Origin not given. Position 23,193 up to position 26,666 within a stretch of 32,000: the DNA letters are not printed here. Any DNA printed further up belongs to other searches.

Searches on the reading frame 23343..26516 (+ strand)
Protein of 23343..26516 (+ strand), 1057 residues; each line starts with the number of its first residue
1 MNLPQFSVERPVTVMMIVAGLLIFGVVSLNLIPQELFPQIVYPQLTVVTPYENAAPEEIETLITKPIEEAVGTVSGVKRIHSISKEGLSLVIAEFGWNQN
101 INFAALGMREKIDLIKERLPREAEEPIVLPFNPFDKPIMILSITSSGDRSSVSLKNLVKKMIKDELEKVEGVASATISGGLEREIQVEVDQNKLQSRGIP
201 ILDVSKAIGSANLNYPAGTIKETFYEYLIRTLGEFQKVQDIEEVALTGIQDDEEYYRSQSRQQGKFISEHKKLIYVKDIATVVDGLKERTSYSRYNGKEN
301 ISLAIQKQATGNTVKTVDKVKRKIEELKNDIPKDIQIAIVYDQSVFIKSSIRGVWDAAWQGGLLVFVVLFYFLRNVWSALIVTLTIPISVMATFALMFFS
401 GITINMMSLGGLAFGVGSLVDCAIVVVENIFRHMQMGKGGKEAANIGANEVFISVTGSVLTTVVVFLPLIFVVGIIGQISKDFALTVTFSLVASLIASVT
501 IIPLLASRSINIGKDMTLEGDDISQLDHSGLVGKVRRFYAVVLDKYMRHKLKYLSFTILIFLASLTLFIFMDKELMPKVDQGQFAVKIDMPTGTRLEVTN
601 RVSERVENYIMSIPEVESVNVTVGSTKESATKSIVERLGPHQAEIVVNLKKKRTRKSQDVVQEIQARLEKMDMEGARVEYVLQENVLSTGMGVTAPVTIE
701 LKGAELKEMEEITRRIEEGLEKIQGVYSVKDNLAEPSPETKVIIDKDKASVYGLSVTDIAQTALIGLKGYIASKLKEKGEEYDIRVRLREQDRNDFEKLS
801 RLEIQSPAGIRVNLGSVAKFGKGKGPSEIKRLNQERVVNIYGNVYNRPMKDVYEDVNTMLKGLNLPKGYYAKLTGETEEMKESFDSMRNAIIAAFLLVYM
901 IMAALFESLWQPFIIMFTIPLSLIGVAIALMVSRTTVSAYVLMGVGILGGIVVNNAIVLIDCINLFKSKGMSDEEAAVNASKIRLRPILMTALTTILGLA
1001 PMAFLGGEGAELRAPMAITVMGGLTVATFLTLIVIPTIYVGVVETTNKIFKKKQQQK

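Call 94: search_protein_families(library=pfam, proteins=[window:23343-26516:+])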
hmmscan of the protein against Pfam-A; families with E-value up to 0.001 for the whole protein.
window:23343-26516:+ (1057 aa): 2 families
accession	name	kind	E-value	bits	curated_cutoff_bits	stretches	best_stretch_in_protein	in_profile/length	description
PF00873.25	ACR_tran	-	1.1e-247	825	28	1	5-1040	3-1018/1021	AcrB/AcrD/AcrF family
PF03176.21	MMPL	-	2.9e-14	53.2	20.5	2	310-506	100-299/333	MMPL family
